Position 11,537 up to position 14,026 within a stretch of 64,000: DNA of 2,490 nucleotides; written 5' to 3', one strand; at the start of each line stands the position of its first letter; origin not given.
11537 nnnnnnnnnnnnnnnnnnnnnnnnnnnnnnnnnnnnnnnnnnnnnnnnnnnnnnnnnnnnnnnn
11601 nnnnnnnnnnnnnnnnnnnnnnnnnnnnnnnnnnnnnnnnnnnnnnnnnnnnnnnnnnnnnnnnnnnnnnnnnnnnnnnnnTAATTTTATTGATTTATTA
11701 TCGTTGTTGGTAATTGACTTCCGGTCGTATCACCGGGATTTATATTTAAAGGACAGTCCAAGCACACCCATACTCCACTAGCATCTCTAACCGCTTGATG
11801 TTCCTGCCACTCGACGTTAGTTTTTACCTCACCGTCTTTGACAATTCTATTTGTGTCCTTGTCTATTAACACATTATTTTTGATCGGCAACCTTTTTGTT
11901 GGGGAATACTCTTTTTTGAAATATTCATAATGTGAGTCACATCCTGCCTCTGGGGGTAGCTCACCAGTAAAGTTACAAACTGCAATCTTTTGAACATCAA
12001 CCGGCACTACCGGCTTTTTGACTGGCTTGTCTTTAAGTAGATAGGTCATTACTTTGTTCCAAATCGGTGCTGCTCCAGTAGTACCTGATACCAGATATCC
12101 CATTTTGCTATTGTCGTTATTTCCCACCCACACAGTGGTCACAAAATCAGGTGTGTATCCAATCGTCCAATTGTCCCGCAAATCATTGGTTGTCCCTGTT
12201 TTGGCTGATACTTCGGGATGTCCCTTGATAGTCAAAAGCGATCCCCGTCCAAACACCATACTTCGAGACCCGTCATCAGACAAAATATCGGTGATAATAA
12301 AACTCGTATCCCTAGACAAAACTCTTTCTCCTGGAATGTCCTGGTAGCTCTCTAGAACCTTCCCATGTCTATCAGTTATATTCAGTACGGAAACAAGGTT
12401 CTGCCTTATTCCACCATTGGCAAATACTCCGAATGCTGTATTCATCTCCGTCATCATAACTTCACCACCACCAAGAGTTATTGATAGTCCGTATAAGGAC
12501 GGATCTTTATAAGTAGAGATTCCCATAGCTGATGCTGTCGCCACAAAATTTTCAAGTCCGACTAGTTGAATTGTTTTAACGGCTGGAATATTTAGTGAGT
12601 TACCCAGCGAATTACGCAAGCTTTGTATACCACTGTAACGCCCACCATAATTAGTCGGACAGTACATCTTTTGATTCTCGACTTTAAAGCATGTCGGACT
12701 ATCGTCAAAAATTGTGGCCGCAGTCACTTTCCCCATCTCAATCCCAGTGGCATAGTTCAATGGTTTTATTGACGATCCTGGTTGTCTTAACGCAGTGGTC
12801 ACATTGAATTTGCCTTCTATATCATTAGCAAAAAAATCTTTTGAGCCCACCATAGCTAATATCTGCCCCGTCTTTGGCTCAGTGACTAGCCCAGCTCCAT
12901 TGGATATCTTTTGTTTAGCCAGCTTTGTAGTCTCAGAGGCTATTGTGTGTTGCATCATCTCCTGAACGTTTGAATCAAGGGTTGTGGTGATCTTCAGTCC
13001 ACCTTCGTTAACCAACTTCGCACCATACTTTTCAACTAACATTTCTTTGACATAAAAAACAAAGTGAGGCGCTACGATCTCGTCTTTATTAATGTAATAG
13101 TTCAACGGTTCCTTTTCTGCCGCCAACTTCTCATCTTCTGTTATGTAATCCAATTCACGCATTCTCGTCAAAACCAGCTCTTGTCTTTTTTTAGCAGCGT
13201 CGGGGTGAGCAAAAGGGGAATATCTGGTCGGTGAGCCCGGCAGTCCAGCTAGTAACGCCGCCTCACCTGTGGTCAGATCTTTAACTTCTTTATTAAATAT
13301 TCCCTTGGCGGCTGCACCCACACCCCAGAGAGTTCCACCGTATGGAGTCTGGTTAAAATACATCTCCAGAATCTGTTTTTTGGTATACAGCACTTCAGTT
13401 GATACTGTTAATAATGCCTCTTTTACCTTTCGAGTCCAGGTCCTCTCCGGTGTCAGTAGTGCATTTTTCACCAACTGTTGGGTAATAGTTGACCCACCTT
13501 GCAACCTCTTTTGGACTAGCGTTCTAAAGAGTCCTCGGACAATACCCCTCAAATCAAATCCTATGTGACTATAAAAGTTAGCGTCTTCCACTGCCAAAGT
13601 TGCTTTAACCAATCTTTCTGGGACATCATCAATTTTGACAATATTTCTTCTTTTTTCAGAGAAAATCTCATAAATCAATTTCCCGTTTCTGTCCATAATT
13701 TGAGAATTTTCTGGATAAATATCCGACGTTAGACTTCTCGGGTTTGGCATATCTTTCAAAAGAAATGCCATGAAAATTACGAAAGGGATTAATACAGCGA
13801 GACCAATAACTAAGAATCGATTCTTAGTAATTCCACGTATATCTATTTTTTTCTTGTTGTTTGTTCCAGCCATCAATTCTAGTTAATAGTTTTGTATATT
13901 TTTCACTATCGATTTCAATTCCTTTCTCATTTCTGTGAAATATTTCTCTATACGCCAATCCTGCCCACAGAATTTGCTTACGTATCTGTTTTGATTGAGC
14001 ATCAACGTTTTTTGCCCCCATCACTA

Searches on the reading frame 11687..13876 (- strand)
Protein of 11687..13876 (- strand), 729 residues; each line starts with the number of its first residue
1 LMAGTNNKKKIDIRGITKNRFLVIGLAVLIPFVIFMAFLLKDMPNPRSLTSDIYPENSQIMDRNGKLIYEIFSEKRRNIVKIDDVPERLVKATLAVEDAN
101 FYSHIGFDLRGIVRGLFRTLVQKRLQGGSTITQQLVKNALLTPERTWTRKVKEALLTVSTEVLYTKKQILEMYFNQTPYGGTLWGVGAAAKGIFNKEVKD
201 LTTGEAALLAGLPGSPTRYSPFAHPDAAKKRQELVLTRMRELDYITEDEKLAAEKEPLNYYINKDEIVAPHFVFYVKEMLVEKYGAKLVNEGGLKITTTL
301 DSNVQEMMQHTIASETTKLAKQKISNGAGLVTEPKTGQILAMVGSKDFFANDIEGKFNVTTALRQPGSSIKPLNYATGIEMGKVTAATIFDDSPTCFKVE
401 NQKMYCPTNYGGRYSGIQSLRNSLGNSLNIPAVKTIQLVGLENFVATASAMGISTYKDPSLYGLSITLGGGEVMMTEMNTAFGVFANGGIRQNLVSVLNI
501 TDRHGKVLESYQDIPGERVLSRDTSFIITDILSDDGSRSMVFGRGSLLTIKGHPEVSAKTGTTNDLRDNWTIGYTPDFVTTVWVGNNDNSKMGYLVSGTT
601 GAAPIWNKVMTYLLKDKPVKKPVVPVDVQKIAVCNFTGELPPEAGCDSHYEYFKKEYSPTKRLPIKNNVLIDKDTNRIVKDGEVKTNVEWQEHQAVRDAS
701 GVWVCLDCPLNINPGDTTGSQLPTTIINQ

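Call 34: search_protein_families(library=pfam, proteins=[window:11687-13876:-], max_evalue=0.00001)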
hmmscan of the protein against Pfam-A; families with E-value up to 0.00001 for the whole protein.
window:11687-13876:- (729 aa): 2 families
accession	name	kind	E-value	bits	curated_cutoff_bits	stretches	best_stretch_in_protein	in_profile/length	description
PF00912.28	Transgly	-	5.7e-61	205.5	27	1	65-239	2-177/178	Transglycosylase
PF00905.27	Transpeptidase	-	8.7e-22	78.1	22.1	1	328-610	2-298/299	Penicillin binding protein transpeptidase domain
